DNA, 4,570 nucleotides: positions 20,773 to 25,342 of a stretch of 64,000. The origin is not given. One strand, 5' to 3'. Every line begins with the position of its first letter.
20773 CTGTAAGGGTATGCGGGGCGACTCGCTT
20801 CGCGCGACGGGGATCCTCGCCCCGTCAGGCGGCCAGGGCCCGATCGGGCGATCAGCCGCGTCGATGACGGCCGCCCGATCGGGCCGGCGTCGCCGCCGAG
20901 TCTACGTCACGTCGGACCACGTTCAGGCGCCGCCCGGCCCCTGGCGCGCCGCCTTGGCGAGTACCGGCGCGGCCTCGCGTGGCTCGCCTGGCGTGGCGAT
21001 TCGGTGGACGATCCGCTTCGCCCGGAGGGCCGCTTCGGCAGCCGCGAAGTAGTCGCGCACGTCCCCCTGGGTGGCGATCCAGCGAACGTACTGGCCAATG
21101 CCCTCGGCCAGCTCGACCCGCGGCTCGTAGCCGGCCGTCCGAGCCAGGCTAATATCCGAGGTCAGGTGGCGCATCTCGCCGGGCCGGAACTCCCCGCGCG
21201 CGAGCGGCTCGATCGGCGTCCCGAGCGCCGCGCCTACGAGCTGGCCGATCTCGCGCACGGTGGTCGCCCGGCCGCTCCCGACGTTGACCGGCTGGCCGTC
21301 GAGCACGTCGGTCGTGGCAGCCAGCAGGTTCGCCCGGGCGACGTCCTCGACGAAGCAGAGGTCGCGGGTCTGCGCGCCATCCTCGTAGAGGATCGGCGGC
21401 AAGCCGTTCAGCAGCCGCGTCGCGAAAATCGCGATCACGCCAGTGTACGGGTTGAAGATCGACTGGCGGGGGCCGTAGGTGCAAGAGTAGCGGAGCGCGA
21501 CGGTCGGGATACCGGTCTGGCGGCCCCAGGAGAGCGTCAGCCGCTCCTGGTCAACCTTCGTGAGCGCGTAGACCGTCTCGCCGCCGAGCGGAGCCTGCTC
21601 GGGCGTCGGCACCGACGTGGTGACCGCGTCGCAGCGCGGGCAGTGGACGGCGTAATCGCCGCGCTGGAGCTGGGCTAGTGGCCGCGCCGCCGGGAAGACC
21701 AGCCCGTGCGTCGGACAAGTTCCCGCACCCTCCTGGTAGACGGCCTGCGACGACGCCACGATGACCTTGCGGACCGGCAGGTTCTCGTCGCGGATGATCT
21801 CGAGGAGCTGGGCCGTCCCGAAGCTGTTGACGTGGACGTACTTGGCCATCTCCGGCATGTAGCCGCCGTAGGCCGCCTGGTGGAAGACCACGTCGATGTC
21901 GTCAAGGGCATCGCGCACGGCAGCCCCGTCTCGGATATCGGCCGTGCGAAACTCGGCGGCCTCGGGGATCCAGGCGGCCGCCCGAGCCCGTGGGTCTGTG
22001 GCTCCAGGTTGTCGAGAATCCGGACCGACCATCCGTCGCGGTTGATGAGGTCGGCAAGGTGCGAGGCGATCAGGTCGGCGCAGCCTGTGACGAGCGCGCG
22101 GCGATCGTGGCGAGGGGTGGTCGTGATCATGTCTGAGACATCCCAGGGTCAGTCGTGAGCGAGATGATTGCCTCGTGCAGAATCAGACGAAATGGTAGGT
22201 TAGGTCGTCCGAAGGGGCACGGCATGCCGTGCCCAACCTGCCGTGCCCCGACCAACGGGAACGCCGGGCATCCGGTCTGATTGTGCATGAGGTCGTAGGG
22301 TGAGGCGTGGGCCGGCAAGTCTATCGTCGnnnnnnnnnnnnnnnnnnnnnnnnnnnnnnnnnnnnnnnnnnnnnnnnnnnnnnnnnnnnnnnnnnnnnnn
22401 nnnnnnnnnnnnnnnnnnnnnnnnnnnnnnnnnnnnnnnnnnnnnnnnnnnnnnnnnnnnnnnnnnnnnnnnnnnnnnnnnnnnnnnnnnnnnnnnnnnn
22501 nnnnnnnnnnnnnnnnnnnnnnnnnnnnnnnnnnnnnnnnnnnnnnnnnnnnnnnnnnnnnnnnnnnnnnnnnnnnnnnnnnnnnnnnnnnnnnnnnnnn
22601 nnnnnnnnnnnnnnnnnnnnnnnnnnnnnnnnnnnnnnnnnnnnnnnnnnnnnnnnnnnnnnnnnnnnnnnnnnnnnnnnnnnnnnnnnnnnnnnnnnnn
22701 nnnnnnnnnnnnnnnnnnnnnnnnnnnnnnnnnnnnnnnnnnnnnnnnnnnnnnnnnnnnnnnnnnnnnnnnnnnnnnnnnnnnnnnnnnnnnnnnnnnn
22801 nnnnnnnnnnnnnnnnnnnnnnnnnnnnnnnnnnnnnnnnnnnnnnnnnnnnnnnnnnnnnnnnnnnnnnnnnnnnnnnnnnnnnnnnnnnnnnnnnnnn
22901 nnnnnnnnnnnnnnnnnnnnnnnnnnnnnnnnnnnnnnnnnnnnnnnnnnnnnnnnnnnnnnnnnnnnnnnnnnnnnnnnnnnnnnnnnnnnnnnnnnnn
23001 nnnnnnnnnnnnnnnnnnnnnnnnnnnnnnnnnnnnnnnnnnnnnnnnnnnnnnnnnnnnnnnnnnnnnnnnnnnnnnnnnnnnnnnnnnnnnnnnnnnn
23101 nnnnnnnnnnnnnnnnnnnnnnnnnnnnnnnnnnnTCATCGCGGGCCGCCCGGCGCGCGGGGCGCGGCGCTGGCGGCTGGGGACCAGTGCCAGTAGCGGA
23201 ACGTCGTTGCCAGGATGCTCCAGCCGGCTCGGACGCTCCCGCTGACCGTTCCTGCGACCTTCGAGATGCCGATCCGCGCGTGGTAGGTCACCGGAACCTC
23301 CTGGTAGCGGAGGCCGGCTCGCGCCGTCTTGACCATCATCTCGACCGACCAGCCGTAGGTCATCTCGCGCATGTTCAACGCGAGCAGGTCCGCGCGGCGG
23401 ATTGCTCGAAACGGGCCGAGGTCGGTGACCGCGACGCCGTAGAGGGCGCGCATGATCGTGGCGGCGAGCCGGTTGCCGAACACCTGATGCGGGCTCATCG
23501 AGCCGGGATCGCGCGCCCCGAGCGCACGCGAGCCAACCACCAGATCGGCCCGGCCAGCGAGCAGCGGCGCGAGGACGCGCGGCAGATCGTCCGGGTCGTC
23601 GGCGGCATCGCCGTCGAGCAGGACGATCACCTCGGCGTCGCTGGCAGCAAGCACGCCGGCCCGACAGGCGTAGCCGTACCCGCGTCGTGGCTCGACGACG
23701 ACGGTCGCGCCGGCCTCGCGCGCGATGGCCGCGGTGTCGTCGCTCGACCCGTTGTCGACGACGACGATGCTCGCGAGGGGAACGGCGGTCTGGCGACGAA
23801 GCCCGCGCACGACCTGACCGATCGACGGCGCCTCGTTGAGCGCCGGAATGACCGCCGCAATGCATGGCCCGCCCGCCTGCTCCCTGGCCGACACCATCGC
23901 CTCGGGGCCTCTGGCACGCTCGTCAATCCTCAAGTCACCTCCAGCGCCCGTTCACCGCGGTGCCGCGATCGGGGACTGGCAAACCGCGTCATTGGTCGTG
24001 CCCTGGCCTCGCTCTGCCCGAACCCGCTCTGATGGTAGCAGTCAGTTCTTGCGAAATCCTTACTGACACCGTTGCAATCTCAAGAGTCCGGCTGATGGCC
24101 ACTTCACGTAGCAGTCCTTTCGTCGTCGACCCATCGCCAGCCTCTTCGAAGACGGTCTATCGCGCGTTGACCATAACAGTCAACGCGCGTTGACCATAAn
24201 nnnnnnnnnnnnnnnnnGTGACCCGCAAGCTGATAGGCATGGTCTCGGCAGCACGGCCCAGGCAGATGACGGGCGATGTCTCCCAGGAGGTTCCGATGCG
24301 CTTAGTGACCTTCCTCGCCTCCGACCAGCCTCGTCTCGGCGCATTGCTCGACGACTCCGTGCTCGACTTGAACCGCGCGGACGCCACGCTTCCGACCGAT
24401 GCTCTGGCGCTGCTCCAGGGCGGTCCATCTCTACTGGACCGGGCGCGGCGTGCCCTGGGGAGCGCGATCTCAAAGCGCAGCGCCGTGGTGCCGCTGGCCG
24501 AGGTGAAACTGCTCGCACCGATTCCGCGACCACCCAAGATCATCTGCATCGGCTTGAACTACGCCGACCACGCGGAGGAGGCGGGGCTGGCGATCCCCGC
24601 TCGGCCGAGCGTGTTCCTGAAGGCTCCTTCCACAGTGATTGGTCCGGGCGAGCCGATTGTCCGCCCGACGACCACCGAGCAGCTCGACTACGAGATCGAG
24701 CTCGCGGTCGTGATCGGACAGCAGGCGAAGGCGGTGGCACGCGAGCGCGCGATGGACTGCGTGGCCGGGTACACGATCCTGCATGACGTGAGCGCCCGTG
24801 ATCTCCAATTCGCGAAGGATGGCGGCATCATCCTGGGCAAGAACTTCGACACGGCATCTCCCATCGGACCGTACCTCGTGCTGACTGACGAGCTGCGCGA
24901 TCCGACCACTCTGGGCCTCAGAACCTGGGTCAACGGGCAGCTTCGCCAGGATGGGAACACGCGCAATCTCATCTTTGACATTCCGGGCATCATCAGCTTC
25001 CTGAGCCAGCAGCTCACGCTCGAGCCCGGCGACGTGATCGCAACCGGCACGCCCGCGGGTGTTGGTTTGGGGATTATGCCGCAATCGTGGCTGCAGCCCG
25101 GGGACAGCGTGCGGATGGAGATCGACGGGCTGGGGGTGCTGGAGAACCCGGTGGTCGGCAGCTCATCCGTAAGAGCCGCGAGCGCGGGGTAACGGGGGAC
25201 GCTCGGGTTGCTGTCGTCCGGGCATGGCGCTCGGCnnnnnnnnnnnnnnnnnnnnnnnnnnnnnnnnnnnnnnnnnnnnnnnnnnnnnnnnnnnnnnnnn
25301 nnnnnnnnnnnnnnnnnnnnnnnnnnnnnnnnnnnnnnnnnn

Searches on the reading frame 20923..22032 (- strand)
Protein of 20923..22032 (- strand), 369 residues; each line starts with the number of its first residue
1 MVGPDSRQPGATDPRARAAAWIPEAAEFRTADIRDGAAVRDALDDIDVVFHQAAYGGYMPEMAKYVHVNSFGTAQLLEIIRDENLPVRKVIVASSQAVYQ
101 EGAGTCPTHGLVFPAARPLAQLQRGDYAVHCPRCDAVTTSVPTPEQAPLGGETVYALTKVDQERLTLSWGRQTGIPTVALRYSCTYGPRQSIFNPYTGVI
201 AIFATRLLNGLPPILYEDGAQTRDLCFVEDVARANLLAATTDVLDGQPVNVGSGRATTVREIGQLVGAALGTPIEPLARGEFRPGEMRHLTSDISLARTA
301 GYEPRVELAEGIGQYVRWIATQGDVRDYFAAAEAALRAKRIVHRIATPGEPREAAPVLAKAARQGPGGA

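Call 80: search_protein_families(library=pfam, proteins=[window:20923-22032:-], max_evalue=0.001)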
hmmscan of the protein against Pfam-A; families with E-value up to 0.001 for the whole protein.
window:20923-22032:- (369 aa): 4 families
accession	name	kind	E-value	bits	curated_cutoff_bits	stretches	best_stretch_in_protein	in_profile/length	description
PF01370.27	Epimerase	-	7.4e-32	111.1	20.9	2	142-252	126-240/240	NAD dependent epimerase/dehydratase family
PF16363.11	GDP_Man_Dehyd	-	3.3e-21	76.6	27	2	140-312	138-329/332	GDP-mannose 4,6 dehydratase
PF01073.25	3Beta_HSD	-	4.9e-09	36.1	22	1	28-98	49-119/280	3-beta hydroxysteroid dehydrogenase/isomerase family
PF07993.18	NAD_binding_4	-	5.5e-07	29.4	20.1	1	40-204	83-220/258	Male sterility protein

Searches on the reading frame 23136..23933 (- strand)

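Call 80: search_protein_families(library=pfam, proteins=[window:23136-23933:-], max_evalue=0.001)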
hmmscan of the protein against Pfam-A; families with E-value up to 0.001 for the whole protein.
window:23136-23933:- (265 aa): 3 families
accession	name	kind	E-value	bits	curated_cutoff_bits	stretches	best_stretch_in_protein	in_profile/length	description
PF00535.33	Glycos_transf_2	-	6.3e-25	88.5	23.3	1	28-183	3-164/168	Glycosyl transferase family 2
PF13641.12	Glyco_tranf_2_3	-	1.1e-09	39.1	27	1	25-183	3-171/230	Glycosyltransferase like family 2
PF12804.13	NTP_transf_3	-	0.00012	22.7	27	1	33-161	22-142/160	MobA-like NTP transferase domain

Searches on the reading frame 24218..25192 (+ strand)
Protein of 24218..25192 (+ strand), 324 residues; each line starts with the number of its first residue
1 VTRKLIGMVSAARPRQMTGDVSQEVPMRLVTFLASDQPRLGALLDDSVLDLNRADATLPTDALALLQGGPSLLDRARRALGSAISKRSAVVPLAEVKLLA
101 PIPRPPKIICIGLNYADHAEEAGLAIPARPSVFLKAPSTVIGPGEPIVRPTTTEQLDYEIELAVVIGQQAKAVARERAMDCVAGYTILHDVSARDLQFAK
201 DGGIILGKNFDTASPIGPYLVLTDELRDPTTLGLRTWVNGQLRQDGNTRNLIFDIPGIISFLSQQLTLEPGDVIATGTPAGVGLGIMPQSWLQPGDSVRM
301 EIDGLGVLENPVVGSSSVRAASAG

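Call 80: search_protein_families(library=pfam, proteins=[window:24218-25192:+], max_evalue=0.001)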
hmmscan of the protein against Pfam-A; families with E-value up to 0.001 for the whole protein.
window:24218-25192:+ (324 aa): 2 families
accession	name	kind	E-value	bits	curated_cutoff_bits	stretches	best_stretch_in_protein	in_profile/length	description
PF01557.24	FAA_hydrolase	-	2.2e-74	250.2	23.9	1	107-313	1-214/214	Fumarylacetoacetate (FAA) hydrolase C-terminal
PF10370.14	Rv2993c-like_N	-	0.0004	21.7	21.3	0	27-101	1-50/50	Rv2993c-like, N-terminal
